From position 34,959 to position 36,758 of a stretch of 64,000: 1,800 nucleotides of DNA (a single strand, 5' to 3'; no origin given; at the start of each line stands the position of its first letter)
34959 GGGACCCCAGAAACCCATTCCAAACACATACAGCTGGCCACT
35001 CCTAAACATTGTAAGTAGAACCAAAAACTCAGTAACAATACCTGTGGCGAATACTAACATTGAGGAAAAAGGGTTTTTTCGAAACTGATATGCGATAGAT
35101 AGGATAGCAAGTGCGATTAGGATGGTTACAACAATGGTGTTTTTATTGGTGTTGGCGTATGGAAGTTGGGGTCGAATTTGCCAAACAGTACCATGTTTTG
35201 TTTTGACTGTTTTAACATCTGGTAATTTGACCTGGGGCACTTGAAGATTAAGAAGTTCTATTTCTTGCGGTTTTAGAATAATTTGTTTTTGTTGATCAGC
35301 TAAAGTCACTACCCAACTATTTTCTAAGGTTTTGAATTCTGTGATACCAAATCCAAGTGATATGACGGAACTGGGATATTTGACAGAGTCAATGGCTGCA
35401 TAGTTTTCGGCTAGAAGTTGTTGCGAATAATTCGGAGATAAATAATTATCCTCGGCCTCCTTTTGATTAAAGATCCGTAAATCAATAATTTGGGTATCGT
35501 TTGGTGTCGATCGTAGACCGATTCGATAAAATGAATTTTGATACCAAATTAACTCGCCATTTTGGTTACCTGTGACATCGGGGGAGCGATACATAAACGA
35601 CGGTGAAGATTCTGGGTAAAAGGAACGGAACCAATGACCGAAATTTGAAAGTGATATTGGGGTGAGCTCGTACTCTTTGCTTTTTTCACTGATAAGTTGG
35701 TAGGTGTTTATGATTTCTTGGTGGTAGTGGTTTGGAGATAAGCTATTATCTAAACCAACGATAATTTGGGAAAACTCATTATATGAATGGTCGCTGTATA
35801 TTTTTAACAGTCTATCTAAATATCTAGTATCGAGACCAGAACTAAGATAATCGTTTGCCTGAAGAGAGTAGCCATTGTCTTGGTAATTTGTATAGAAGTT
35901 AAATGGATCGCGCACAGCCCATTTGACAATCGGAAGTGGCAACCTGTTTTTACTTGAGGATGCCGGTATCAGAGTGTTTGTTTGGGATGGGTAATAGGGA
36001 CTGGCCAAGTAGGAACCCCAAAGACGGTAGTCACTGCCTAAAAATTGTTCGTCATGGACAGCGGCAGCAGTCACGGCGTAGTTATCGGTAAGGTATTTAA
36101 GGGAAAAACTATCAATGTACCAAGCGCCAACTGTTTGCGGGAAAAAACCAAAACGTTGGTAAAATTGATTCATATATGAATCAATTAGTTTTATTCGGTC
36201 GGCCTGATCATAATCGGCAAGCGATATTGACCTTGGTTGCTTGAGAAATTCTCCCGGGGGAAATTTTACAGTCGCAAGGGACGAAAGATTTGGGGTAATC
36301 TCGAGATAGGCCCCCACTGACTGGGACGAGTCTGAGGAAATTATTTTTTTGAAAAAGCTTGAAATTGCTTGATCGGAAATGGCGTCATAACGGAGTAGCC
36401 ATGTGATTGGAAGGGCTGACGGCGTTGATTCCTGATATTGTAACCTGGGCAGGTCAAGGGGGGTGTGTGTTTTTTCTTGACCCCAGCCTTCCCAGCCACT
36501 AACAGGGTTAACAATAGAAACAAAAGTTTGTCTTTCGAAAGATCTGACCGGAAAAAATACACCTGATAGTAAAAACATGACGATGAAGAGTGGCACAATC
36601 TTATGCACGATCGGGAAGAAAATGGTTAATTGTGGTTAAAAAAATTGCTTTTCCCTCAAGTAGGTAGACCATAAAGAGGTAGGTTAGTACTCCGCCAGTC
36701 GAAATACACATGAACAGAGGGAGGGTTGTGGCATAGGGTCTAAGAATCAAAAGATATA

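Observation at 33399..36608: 1069-aa fusion of an unknown ~500 aa extracytoplasmic domain to a 'GHD' family membrane module shared with 16798..18798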

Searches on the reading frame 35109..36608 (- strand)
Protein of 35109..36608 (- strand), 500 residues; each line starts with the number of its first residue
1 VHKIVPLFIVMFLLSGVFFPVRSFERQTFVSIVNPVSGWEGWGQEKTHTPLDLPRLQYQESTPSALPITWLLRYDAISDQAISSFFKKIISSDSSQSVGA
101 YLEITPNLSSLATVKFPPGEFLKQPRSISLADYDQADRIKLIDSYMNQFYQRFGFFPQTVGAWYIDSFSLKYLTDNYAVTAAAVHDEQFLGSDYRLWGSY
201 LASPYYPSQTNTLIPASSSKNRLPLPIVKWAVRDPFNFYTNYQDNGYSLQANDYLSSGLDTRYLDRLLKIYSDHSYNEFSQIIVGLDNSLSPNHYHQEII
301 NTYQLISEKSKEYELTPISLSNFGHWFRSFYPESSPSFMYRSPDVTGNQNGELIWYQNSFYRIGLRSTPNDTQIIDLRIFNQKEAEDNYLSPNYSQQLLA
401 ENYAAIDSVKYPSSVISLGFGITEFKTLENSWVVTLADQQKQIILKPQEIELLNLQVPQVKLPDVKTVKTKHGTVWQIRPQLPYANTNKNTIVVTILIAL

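Call 12: search_protein_families(library=pfam, alignment_id=A1, max_evalue=0.01)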
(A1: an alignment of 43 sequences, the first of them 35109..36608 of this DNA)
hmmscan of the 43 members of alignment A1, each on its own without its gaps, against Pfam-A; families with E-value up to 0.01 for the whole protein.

A. member 1, window:35109-36608:- (500 aa): 0 families

B. families by the number of members that match (of 43 scanned): 12 families
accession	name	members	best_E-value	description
PF12979.12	DUF3863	5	0.00018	Domain of Unknown Function with PDB structure (DUF3863)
PF13231.12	PMT_2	3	3.8e-10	Dolichyl-phosphate-mannose-protein mannosyltransferase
PF13927.12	Ig_3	1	2.2e-16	Immunoglobulin domain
PF07679.22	I-set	1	4.1e-13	Immunoglobulin I-set domain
PF13895.12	Ig_2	1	1.8e-10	Immunoglobulin domain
PF00801.26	PKD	1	1.2e-07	PKD domain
PF00047.31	ig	1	4.8e-07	Immunoglobulin domain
PF22352.2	K319L-like_PKD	1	0.00028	K319L-like, PKD domain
PF02378.23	PTS_EIIC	1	0.0081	Phosphotransferase system, EIIC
PF22570.1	LiaF-TM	1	0.0081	LiaF transmembrane domain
PF24838.2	8xMP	1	0.0091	Octameric membrane protein family (8xMP)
PF06202.20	GDE_C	1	0.0098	Amylo-alpha-1,6-glucosidase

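Call 13: search_solved_structures(query=A1, max_evalue=10)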
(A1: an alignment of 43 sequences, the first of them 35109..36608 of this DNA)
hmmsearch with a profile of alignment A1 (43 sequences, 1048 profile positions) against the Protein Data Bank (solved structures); distinct sequences matched with E-value up to 10: 1.
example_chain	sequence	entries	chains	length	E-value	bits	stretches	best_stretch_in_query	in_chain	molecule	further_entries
3lm3_A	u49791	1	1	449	3e-06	29.1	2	153-227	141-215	uncharacterized protein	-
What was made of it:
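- On Pfam DUF3863 / 3lm3-like barrel: The family profile hits the 3lm3 sequence at E=3e-6 (call 13).
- Closest known: PDB 3lm3 / Pfam DUF3863. Same: Sequence-level profile hit at E=3e-6 (call 13).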

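Call 26: predict_structure(alignment_id=A1)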
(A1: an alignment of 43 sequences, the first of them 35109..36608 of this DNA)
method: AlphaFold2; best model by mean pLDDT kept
length: 500 residues; sequences in the alignment: 43
mean_pLDDT: 92.4   pTM: 0.90
mean pLDDT of the five models: 92.4, 92.1, 91.7, 91.5, 91.5
residues with pLDDT >= 90: 403; 70-90: 69; 50-70: 27; < 50: 1
segments of 3 or more residues with pLDDT < 50: none
pLDDT, mean of each block of 10 residues (from residue 1): 84 78 81 97 91 98 95 98 98 97 96 87 75 96 99 98 97 98 93 87 97 97 97 92 80 94 97 93 96 96 97 97 96 94 94 97 97 97 93 88 94 95 85 90 96 91 93 95 65 82
secondary structure, 60 per line:
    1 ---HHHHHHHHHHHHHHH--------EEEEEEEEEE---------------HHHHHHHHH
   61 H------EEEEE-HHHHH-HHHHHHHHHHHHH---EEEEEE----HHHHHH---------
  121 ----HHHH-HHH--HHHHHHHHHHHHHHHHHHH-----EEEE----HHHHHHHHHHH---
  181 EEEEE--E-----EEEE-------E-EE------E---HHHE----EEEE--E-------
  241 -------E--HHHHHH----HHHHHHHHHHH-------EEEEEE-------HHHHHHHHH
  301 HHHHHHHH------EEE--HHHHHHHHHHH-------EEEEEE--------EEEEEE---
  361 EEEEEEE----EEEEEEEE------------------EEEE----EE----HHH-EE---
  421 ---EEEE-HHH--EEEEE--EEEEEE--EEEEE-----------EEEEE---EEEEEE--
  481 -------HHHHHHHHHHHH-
elements in order: H4-18 E27-36 H52-61 E68-72 H74-78 H80-92 E96-101 H106-111 H125-128 H135-153 E159-162 H167-177 E181-185 E194-197 E227-230 H251-256 H261-271 E279-284 H292-308 E315-317 H320-330 E338-343 E352-357 E361-367 E372-379 E398-401 E424-427 E434-438 E441-446 E449-453 E465-469 E473-478 H488-499
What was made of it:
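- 36546..36602 (-): N-terminal signal-anchor helix (aa 3-21). Helix 4-18 in the AF2 model (call 26).
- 35604..36533 (-): DUF3863-like (β/α)7 barrel (aa ~26-335). Family-conserved residues at the strand C-termini are R37, D75, E103, R138, W163, D166, Q188, D192, R233, D253 and E287. In this copy they read S37, S192 (with D193) and D287. AF2 model pLDDT 92.4 (call 26).
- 35169..35603 (-): β-sandwich subdomain that follows the barrel (aa ~336-480). Strand-only secondary structure in the AF2 model (call 26).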

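Call 31: fold_search(model_id=the predicted structure, library=pdb)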
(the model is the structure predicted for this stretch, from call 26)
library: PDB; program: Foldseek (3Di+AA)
matches with E <= 10: 792; with E <= 0.001: 11
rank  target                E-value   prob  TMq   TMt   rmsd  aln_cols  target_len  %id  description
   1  3lm3                  5.1e-17  1.00  0.61  0.69   4.9       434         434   15  Crystal structure of a putative glycoside hydrolase/deacetylase (bdi_3119) from parabacteroides distasonis at 1.44 A res (released 2010-02-16)
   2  3qbu_A                1.4e-07  1.00  0.39  0.63   7.3       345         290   13  Crystal structure of putative peptidoglycan deactelyase (HP0310) from Helicobacter pylori (released 2011-05-25)
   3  8t0j                  3.5e-06  1.00  0.36  0.63   7.8       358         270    9  Salmonella Typhimurium ArnD (released 2023-10-18)
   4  3rxz_A                9.7e-06  1.00  0.37  0.61   6.7       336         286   12  Crystal structure of putative polysaccharide deacetylase from Mycobacterium smegmatis (released 2011-06-22)
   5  3s6o_A                3.2e-05  1.00  0.33  0.51   7.6       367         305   10  Crystal structure of a Polysaccharide deacetylase family protein from Burkholderia pseudomallei (released 2011-06-15)
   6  1k1x_A                3.2e-05  1.00  0.34  0.27  21.5       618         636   10  Crystal structure of 4-alpha-glucanotransferase from thermococcus litoralis (released 2003-06-17)
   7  1k1x_B                3.8e-05  1.00  0.34  0.27  21.9       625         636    9  Crystal structure of 4-alpha-glucanotransferase from thermococcus litoralis (released 2003-06-17)
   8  1z7a_C                1.6e-04  1.00  0.33  0.50   7.4       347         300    8  Crystal structure of probable Polysaccharide deacetylase from Pseudomonas aeruginosa PAO1 (released 2005-05-10)
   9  3cl6_A                3.0e-04  1.00  0.32  0.49   7.8       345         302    9  Crystal structure of Puue Allantoinase (released 2008-06-10)
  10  1z7a_A                3.9e-04  1.00  0.34  0.52   7.0       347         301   10  Crystal structure of probable Polysaccharide deacetylase from Pseudomonas aeruginosa PAO1 (released 2005-05-10)
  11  1z7a_F                5.5e-04  1.00  0.35  0.53   6.5       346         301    9  Crystal structure of probable Polysaccharide deacetylase from Pseudomonas aeruginosa PAO1 (released 2005-05-10)
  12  3p0b                  1.0e-03  1.00  0.34  0.33   7.5       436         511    8  Thermus thermophilus family GH57 branching enzyme: crystal structure, mechanism of action and products formed (released 2010-10-20)
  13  1ufa                  1.3e-03  1.00  0.32  0.32   7.9       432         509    8  Crystal structure of TT1467 from Thermus thermophilus HB8 (released 2003-11-28)
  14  5ud3_A                1.7e-03  0.97  0.26  0.39   9.0       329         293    9  Class II fructose-1,6-bisphosphate aldolase H180Q variant of Helicobacter pylori with FBP (released 2018-04-11)
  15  5uck_B                1.7e-03  0.96  0.26  0.38  11.3       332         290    9  Class II fructose-1,6-bisphosphate aldolase of Helicobacter pylori with cleavage products (released 2018-04-11)
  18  2b5d                  1.9e-03  0.97  0.27  0.26  12.2       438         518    9  Crystal structure of the novel alpha-amylase AmyC from Thermotoga maritima (released 2006-03-07)
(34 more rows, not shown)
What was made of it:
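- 35604..36533 (-): Foldseek 3lm3 E=5e-17 (call 31).
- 35169..35603 (-): The 3lm3 alignment spans 434 columns, the full length of that chain (call 31).
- On Pfam DUF3863 / 3lm3-like barrel: Foldseek E=5e-17, 434 aligned columns, TM-scores 0.61 and 0.69 (call 31).
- Closest known: PDB 3lm3 / Pfam DUF3863. Same: The same barrel plus β-sandwich fold across the whole 434-residue chain (E=5e-17, TM-score 0.69 normalised to the target, call 31).
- Closest known: CE4 / NodB-type polysaccharide deacetylases and ArnD. Same: Related distorted (β/α) barrel fold (call 31).
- Closest known: GH57. Same: Same superfamily fold (1k1x, 3p0b, 1ufa, 2b5d at E from 3e-5 to 2e-3, call 31).
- Weaker matches follow to HP0310, ArnD, other CE4 proteins and GH57 (call 31). 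Foldseek ranks HP0310 PgdA (E=1.4e-7), ArnD (E=3.5e-6) and several CE4-like proteins directly after 3lm3 (call 31).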

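Call 33: search_solved_structures(query=A1, max_evalue=0.01, show_alignments=1)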
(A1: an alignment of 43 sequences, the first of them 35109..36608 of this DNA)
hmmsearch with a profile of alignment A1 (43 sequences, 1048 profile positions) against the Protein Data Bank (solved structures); distinct sequences matched with E-value up to 0.01: 1.
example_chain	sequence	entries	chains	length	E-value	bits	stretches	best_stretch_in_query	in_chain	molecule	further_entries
3lm3_A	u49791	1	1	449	3e-06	29.1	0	153-227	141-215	uncharacterized protein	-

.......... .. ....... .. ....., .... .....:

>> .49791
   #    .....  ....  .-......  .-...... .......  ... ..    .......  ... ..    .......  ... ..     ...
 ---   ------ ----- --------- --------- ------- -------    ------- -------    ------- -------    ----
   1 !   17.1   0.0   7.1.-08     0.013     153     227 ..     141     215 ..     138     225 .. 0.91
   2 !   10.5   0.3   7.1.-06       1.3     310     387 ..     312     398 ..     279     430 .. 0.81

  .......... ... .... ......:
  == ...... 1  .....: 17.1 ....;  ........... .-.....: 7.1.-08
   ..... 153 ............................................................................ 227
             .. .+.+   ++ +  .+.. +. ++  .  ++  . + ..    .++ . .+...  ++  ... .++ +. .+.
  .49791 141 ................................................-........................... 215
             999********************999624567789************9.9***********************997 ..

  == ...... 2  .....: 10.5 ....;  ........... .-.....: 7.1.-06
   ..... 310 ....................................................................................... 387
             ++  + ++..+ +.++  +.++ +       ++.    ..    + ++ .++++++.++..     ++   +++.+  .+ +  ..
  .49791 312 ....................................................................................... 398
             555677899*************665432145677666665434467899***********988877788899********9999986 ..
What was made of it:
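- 35604..36533 (-): Profile against 3lm3 E=3e-6 (calls 13, 33).
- Closest known: PDB 3lm3 / Pfam DUF3863. Same: Shared Q188, D192, G198 and the PYYPS segment (call 33).
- Closest known: PDB 3lm3 / Pfam DUF3863. Different: W163 and D166 are not conserved in 3lm3 (call 33).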

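Call 61: find_homologous_proteins(query=A4, max_evalue=0.001)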
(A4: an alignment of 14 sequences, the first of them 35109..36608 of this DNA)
Query A4 (14 sequences) (500 aa, profile of the alignment): 116 proteins with E <= 0.001 among 7860 candidates.
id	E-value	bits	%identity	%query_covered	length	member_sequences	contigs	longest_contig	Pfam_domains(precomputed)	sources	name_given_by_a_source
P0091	0.0e+0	1018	33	80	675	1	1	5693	PF12979.14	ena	-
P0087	4.8e-297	1005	31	94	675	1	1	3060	-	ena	-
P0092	5.9e-297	1005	32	89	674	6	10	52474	-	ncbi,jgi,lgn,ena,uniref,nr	ncbi:hypothetical protein A3A75_03505 [Candidatus Woesebacteria bacterium RIFCSPLOWO2_01_FULL_39_10]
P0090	7.4e-297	1004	34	82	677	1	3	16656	-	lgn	-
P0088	8.3e-294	994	33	92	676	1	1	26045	-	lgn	-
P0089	3.6e-292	989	31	91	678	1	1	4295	-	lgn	-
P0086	3.6e-286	969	31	92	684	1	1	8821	-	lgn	-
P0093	2.1e-280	950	33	77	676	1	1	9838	-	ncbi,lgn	-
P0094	9.4e-260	882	30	92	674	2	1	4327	-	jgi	jgi:hypothetical protein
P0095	6.2e-259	879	30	96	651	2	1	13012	-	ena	-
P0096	5.7e-249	846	31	79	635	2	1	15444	-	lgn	-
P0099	5.4e-239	813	28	84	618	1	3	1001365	PF12979.14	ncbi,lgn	-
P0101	1.3e-176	607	31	66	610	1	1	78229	-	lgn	-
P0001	2.4e-162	560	100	98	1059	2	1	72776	-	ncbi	-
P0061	9.5e-156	538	36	78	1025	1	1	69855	-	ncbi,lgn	ncbi:MAG: hypothetical protein ACOZBZ_01885 [Patescibacteria group bacterium]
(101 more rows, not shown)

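Call 62: search_protein_families(library=pfam, alignment_id=A4, max_evalue=10)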
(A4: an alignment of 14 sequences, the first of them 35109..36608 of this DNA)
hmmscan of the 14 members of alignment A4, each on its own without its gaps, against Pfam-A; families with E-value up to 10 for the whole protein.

A. member 1, window:35109-36608:- (500 aa): 0 families

B. families by the number of members that match (of 14 scanned): 19 families
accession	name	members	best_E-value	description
PF12979.12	DUF3863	8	0.00018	Domain of Unknown Function with PDB structure (DUF3863)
PF04932.20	Wzy_C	2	0.027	O-Antigen ligase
PF20237.3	DUF6594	2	0.13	Family of unknown function (DUF6594)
PF02378.23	PTS_EIIC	1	0.0081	Phosphotransferase system, EIIC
PF24838.2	8xMP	1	0.0091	Octameric membrane protein family (8xMP)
PF14770.11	TMEM18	1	0.017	Transmembrane protein 18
PF10011.15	DUF2254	1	0.032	Predicted membrane protein (DUF2254)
PF08074.17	CHDCT2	1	0.038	CHDCT2 (NUC038) domain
PF10903.13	DUF2691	1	0.068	Protein of unknown function (DUF2691)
PF14208.11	DUF4320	1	0.082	Domain of unknown function (DUF4320)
PF14248.12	DUF4345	1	0.084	Domain of unknown function (DUF4345)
PF03739.19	LptF_LptG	1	0.11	Lipopolysaccharide export system permease LptF/LptG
PF24037.1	DUF7346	1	0.14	Family of unknown function (DUF7346)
PF01246.26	Ribosomal_L24e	1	0.18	Ribosomal protein L24e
PF13567.11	DUF4131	1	0.33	Domain of unknown function (DUF4131)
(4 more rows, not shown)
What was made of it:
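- On Pfam DUF3863 / 3lm3-like barrel: Eight of 14 N-domain relatives hit weakly, best E=1.8e-4 (calls 12, 62).
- At sequence level the profile hits 3lm3 at E=3e-6 (call 13), and 8 of 14 members hit DUF3863 (call 62).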
